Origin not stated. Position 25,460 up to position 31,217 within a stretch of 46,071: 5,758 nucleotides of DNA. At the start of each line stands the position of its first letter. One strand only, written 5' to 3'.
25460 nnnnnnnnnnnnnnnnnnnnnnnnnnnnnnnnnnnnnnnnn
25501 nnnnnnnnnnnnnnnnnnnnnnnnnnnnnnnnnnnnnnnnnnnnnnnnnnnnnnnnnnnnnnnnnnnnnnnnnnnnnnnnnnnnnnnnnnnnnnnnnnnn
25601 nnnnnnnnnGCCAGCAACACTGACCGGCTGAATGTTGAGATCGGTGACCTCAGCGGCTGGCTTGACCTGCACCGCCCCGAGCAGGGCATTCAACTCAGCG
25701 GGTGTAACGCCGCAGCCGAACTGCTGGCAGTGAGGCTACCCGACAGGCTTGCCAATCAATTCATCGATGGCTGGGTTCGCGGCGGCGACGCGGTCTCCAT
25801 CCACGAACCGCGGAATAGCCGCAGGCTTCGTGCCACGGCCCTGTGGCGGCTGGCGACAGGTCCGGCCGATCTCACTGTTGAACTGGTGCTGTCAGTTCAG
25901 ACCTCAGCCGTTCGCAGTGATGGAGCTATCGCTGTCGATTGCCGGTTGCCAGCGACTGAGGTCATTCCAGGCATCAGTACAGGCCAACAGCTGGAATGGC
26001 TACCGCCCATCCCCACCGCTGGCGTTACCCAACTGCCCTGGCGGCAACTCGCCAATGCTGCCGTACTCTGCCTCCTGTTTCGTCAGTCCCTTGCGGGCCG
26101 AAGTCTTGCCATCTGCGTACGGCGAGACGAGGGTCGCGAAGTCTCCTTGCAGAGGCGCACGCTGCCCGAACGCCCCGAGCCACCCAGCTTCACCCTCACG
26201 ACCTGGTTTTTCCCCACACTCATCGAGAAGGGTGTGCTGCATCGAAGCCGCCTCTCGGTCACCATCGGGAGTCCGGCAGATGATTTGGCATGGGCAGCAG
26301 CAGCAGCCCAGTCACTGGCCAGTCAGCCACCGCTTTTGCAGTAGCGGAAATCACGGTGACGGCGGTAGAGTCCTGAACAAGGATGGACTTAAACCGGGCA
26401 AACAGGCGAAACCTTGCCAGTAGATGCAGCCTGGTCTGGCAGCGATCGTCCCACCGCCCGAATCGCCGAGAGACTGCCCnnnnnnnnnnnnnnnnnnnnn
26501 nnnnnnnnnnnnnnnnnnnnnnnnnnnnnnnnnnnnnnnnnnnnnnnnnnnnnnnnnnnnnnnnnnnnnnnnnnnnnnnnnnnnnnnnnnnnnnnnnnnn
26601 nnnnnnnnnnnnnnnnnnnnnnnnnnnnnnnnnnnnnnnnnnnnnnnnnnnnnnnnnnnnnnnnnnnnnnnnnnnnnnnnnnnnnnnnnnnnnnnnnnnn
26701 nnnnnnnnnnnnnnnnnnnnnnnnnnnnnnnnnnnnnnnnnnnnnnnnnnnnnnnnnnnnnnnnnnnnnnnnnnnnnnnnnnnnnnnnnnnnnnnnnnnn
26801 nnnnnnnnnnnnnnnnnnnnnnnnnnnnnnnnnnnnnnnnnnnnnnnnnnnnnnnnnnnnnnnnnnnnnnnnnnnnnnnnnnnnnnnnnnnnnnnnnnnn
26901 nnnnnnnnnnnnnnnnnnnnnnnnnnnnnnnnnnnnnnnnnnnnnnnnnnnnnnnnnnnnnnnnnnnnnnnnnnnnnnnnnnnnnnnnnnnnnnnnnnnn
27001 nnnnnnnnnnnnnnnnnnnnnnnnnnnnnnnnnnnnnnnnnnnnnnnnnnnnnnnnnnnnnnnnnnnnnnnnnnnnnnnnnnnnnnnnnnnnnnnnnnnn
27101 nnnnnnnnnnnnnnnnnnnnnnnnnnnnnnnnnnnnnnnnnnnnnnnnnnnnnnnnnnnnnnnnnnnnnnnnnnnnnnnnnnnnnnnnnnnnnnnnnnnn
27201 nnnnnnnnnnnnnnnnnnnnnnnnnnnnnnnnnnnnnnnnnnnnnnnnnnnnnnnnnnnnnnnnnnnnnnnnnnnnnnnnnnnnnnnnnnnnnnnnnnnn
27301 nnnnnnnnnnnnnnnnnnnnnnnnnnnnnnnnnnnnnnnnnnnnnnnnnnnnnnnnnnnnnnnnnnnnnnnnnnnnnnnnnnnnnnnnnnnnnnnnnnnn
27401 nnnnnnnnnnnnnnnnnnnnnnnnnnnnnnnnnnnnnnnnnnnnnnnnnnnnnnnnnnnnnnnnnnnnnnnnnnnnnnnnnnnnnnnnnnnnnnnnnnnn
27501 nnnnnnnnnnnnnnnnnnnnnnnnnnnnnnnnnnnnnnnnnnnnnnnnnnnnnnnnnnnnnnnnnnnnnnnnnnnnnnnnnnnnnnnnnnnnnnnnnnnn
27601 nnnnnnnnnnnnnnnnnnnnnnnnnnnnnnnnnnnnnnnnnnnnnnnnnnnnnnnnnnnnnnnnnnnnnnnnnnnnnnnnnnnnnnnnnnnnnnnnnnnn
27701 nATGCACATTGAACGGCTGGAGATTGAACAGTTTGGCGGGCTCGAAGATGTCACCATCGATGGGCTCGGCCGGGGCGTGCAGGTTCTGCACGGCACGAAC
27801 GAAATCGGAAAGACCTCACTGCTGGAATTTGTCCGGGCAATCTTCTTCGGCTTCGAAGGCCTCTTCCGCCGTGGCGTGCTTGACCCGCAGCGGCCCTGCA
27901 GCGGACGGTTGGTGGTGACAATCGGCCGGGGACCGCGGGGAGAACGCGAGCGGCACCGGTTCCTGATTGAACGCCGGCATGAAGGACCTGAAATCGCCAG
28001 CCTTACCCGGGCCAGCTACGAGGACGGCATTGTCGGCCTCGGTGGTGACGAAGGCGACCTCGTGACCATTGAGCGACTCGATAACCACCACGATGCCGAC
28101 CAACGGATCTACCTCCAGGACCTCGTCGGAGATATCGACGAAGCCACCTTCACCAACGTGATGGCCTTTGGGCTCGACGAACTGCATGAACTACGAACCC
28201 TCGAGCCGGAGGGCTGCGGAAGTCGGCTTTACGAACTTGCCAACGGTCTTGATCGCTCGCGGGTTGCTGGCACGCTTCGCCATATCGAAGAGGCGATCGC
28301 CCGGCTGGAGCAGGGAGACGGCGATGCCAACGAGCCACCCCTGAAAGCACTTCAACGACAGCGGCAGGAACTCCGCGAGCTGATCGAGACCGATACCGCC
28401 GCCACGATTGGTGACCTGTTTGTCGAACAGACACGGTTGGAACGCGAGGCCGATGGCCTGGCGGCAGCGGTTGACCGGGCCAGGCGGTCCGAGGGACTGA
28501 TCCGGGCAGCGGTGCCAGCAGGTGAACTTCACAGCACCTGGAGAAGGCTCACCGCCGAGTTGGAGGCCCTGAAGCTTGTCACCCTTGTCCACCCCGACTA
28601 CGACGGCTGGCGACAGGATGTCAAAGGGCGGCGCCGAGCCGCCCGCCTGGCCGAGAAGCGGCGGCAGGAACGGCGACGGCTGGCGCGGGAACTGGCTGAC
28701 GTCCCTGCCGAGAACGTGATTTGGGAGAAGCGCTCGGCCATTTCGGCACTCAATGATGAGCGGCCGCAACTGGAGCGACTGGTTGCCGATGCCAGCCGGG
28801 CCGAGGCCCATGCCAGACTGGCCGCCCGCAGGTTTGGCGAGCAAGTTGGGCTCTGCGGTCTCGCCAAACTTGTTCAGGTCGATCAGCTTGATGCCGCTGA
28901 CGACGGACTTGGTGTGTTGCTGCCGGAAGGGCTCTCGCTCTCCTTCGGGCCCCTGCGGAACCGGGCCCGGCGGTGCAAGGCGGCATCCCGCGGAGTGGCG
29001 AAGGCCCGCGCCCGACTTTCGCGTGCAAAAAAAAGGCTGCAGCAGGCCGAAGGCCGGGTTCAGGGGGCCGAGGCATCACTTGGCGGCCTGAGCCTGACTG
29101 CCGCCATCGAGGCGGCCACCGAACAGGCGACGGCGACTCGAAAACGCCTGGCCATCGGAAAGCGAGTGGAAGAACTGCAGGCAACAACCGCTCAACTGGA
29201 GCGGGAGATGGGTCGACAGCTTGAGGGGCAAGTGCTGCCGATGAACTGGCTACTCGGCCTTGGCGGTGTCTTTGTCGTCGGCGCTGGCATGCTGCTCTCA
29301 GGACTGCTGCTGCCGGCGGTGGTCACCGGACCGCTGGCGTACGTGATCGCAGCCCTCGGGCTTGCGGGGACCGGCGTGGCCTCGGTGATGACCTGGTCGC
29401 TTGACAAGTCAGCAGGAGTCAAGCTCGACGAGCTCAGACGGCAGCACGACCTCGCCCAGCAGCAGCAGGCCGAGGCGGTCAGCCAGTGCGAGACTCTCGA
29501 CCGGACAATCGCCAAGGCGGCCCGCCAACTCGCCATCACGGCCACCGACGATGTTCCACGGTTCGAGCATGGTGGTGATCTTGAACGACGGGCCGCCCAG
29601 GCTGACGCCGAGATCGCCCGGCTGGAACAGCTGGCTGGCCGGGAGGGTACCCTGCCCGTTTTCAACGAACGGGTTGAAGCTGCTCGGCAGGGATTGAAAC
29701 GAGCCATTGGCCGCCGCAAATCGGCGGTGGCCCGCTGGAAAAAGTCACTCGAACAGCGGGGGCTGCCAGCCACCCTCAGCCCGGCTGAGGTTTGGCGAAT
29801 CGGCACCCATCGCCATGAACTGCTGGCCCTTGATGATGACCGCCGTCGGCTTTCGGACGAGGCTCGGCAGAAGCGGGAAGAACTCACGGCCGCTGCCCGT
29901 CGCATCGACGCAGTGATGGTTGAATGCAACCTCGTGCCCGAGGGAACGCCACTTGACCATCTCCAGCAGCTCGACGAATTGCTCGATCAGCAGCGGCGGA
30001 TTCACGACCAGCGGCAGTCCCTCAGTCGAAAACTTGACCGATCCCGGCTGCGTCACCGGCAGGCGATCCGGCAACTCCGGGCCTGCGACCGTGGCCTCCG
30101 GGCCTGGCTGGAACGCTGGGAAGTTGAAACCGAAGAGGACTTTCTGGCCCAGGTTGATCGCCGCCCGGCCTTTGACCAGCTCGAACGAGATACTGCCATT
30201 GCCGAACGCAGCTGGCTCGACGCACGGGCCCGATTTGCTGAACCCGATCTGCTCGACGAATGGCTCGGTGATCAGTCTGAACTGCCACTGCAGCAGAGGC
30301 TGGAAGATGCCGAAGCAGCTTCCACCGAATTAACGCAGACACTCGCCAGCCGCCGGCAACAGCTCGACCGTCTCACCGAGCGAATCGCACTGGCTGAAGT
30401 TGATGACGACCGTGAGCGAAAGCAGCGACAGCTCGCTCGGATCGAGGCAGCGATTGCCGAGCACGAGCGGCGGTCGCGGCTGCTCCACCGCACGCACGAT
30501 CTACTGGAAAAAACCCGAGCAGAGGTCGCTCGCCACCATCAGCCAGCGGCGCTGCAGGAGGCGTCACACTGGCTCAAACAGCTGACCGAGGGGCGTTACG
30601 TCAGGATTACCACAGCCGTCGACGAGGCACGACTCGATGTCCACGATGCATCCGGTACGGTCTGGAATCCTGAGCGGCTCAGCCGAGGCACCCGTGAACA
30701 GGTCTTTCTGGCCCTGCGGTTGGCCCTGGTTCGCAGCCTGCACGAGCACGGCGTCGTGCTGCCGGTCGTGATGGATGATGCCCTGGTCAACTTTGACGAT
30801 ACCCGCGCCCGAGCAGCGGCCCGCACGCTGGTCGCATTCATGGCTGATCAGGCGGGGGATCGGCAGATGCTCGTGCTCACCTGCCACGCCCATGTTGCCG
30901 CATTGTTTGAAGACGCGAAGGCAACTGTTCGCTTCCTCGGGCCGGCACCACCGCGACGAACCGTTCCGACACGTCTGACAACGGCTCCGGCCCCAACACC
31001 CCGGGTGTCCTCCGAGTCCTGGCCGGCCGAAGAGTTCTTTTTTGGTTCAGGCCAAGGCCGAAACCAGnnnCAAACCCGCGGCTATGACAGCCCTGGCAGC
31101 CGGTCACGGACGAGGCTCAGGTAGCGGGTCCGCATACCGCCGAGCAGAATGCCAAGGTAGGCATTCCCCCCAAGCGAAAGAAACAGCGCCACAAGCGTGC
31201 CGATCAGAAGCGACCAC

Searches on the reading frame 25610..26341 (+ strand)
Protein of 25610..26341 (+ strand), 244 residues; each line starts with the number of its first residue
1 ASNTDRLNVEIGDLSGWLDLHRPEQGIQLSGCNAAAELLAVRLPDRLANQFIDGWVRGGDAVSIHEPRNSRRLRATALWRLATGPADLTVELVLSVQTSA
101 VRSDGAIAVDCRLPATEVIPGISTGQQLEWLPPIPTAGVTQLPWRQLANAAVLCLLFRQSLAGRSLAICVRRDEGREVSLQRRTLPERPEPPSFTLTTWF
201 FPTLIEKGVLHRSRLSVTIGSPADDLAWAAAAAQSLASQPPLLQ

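Call 21: search_protein_families(library=padloc, proteins=[window:25610-26341:+], max_evalue=1)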
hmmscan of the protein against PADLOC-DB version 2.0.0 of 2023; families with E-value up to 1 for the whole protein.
window:25610-26341:+ (244 aa): 0 families

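Call 46: search_protein_families(library=pfam, proteins=[window:25610-26341:+], max_evalue=0.01)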
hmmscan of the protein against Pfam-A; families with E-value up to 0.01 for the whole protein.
window:25610-26341:+ (244 aa): 0 families

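Call 52: find_homologous_proteins(query=window:25610-26341:+, max_evalue=0.001)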
Query window:25610-26341:+ (244 aa): 56 proteins with E <= 0.001 among 3168 candidates.
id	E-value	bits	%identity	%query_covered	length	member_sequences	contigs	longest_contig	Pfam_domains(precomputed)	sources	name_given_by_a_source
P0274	2.7e-155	533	100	100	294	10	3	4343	-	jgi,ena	jgi:hypothetical protein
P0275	2.5e-140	484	89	99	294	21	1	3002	-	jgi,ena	jgi:hypothetical protein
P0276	6.1e-140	483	90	100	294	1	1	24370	-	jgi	-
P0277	9.8e-127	439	82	99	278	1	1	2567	-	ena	-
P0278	1.8e-126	438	82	100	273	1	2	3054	-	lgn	-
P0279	4.0e-121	421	81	100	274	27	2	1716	-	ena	-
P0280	1.0e-103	364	72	98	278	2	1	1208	-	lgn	-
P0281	1.4e-96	341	68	98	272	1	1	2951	-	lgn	-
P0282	3.4e-90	320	63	98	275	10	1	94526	-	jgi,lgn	-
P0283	5.2e-69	250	57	95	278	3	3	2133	-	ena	-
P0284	7.5e-68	247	53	99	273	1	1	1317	-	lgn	-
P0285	5.9e-67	244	54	95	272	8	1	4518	-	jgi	-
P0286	1.7e-48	183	47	95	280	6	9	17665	-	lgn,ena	-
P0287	2.1e-46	176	45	95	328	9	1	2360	-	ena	-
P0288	2.2e-45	173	41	98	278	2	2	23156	-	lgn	-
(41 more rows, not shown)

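Call 60: predict_structure(alignment_id=A3)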
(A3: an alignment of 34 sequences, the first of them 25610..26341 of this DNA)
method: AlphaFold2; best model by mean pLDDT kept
length: 244 residues; sequences in the alignment: 34
mean_pLDDT: 92.3   pTM: 0.91
mean pLDDT of the five models: 92.3, 91.9, 91.7, 91.5, 90.7
residues with pLDDT >= 90: 185; 70-90: 53; 50-70: 5; < 50: 1
segments of 3 or more residues with pLDDT < 50: none
pLDDT, mean of each block of 10 residues (from residue 1): 81 96 97 94 84 96 92 93 94 94 89 96 95 86 94 96 96 96 85 95 86 97 97 96 73
secondary structure, 60 per line:
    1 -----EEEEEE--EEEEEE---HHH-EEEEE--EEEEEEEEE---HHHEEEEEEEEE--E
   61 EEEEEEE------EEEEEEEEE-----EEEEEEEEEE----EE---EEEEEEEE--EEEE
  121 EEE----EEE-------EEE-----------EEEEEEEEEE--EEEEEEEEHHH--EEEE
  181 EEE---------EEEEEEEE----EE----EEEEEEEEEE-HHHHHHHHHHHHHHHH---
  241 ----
elements in order: E6-11 E14-19 E27-31 E34-42 E49-57 E60-67 E74-82 E88-97 E107-114 E117-123 E128-130 E138-140 E152-161 E164-171 E177-183 E193-200 E211-220 H222-237

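Call 62: fold_search(model_id=the predicted structure, library=pdb)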
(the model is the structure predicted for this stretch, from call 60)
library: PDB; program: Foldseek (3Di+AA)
matches with E <= 10: 999; with E <= 0.001: 35
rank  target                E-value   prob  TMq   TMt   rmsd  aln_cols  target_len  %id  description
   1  5mg3_C                1.5e-06  1.00  0.50  0.31   9.4       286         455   12  EM fitted model of bacterial holo-translocon (released 2016-12-28)
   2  8x1b                  2.8e-06  1.00  0.48  0.21   6.9       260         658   11  Cryo-EM structure of FpGalactosaminidase from Flavonifractor plautii in apo state (released 2024-11-13)
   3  9awt_A                4.0e-06  1.00  0.50  0.22   6.8       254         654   11  Structure of the A type blood alpha-D-galactosamine galactosaminidase from Flavonifractor plautii in complex with GalN (released 2024-12-18)
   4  3wvf_B                8.3e-06  1.00  0.46  0.28  10.4       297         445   10  Crystal structure of YidC from Escherichia coli (released 2014-12-17)
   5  3blc_A                9.2e-06  1.00  0.46  0.42  12.1       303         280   11  Crystal structure of the periplasmic domain of the Escherichia Coli YIDC (released 2007-12-25)
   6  9ayu_A                9.7e-06  1.00  0.51  0.22   6.8       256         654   11  Structure of the A type blood alpha-D-galactosamine galactosaminidase D463A mutant from Flavonifractor plautii (released 2024-12-18)
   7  3bs6_A                2.9e-05  1.00  0.48  0.46   8.4       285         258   11  1.8 Angstrom crystal structure of the periplasmic domain of the membrane insertase YidC (released 2008-02-12)
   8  6se9_A                3.4e-05  1.00  0.42  0.14   9.3       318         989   10  Cold-adapted beta-D-galactosidase from Arthrobacter sp. 32cB mutant E441Q in complex with lactose bound in shallow mod (released 2019-09-11)
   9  2hta_A                3.8e-05  1.00  0.50  0.42   7.8       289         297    8  Crystal Structure of a putative mutarotase (YeaD) from Salmonella typhimurium in orthorhombic form (released 2007-01-23)
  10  3wvf_A                4.9e-05  1.00  0.47  0.29   7.6       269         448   12  Crystal structure of YidC from Escherichia coli (released 2014-12-17)
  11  6al2_B                5.2e-05  1.00  0.49  0.28   7.3       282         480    9  Crystal structure of E. coli YidC at 2.8 A resolution (released 2018-11-07)
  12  6zjp                  6.4e-05  1.00  0.42  0.13   9.7       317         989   10  Cold-adapted beta-D-galactosidase from Arthrobacter sp. 32cB mutant E517Q (released 2020-08-05)
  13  7fe3_A                7.8e-05  1.00  0.48  0.21   8.7       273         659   12  Crystal structure of GH65 alpha-1,2-glucosidase from Flavobacterium johnsoniae (released 2021-11-10)
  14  3bs6_B                7.8e-05  1.00  0.47  0.45   8.3       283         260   10  1.8 Angstrom crystal structure of the periplasmic domain of the membrane insertase YidC (released 2008-02-12)
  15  8jd7_A                8.3e-05  1.00  0.52  0.28   7.0       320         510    9  endo-1,3-fucanase GH174A (released 2024-05-15)
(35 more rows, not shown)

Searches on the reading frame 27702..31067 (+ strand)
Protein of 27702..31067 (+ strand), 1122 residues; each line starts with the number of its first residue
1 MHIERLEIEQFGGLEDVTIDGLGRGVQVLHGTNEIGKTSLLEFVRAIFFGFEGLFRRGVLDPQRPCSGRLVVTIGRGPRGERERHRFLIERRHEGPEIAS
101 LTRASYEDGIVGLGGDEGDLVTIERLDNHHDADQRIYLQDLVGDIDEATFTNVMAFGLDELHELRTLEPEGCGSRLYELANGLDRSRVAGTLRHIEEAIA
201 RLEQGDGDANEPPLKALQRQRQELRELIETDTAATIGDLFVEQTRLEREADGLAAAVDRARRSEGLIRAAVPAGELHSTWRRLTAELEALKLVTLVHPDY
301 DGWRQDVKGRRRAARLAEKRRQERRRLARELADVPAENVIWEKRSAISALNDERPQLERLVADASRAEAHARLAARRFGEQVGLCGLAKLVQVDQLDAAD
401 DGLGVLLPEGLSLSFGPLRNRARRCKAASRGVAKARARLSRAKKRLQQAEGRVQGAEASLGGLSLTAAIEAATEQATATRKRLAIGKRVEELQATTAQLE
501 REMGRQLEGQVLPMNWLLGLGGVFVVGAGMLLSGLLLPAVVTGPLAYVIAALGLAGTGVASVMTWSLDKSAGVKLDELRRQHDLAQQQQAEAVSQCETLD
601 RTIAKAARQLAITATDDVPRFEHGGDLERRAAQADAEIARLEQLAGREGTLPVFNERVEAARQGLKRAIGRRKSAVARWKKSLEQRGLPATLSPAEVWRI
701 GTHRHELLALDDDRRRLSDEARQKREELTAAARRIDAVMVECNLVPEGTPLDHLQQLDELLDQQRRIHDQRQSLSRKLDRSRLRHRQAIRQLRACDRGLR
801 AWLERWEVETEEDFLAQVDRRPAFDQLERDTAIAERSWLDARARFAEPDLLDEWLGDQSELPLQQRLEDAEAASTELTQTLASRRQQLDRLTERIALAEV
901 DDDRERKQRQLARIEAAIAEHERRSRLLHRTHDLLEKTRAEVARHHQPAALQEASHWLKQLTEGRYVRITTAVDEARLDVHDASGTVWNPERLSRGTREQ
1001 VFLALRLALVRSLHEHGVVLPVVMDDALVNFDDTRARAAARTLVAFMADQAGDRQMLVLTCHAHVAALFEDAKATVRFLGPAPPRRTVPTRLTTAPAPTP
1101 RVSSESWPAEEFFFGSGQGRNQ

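Call 6: search_protein_families(library=pfam, proteins=[window:27702-31067:+], max_evalue=10)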
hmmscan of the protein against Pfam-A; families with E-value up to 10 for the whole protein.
window:27702-31067:+ (1122 aa): 5 families
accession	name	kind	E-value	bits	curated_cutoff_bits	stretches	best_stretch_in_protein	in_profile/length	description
PF13514.12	AAA_27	-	3.8e-07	30.4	22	1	1-52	1-54/206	AAA domain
PF13476.12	AAA_23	-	1.4e-06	29.5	27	1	5-191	1-155/201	AAA domain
PF02463.25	SMC_N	-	6.7e-05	22.8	40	2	811-1066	135-202/220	RecF/RecN/SMC N terminal domain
PF13175.12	AAA_15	-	0.00022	21.4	32.1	1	1-48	1-47/374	AAA ATPase domain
PF20491.3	Ermin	-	0.19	11.5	26.9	1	884-938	127-181/284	Ermin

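Call 7: search_protein_families(library=ncbifam, proteins=[window:27702-31067:+], max_evalue=10)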
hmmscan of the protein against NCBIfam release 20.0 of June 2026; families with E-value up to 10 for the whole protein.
window:27702-31067:+ (1122 aa): 6 families
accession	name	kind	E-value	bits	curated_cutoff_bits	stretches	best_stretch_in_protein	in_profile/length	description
TIGR00611.2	recf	equivalog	8e-06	25.2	172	2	3-44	1-41/339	DNA replication/repair protein RecF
NF041034.1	Rad50_Sulf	equivalog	0.00013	19.9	1000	2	975-1037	762-822/872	DNA double-strand break repair ATPase Rad50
TIGR04211.1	SH3_and_anchor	equivalog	0.024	14.3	65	2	426-539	76-186/198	TIGR04211 family SH3 domain-containing protein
NF007061.0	PRK09506.1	equivalog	0.068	10.9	1120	1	939-1020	498-576/825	bifunctional glycosyl transferase/transpeptidase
TIGR02071.1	PBP_1b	equivalog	0.11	10.7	717.75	1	953-1019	447-511/729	penicillin-binding protein 1B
NF002244.0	PRK01156.1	equivalog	0.57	8.1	847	1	1-50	1-49/895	DNA double-strand break repair ATPase Rad50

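Call 21: search_protein_families(library=padloc, proteins=[window:27702-31067:+], max_evalue=1)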
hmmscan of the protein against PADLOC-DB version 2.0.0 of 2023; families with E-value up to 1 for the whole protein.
window:27702-31067:+ (1122 aa): 40 families (the best 25 are shown)
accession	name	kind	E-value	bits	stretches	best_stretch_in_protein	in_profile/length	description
PDLC03859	LmuB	-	1.3e-10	39.1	1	576-1061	196-584/611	-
PDLC02981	AriAB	-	1.4e-06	25.3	1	1-46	1-45/694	-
PDLC04608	PDC-M38A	-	2.4e-06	25.5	1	2-47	4-48/367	-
PDLC00305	PtuA1|PtuA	-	9.8e-06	23.1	1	1-49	1-48/392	AAA ATPase domain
PDLC00271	PtuA1|PtuA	-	1.4e-05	22.8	1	1-47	1-46/421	AAA ATPase domain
PDLC02336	AbiLi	-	1.5e-05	22.7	1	3-45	2-43/340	AbiLi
PDLC04611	PDC-M38A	-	2.4e-05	22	1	3-45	2-43/383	-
PDLC00278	PtuA1|PtuA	-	5.6e-05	20.6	1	1-53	1-52/436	AAA ATPase domain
PDLC00071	GajA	-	8.7e-05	19.5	1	1-55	1-54/588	AAA ATPase domain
PDLC02979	AriA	-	9.4e-05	20.4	1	1-46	1-45/373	-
PDLC04607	PDC-M38A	-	0.00011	18.7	1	2-44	383-424/715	-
PDLC04609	PDC-M38A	-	0.00016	19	1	3-46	2-44/371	-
PDLC00096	GajA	-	0.00038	17.3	1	1-52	1-52/630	AAA ATPase domain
PDLC00298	PtuA1|PtuA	-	0.00083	16.5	1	1-46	1-45/423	AAA ATPase domain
PDLC00085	GajA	-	0.0011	15.8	1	1-49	1-48/580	AAA ATPase domain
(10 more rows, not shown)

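Call 64: search_solved_structures(query=window:27702-31067:+, max_evalue=0.01, show_alignments=2)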
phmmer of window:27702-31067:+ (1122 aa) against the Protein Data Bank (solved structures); distinct sequences matched with E-value up to 0.01: 0.
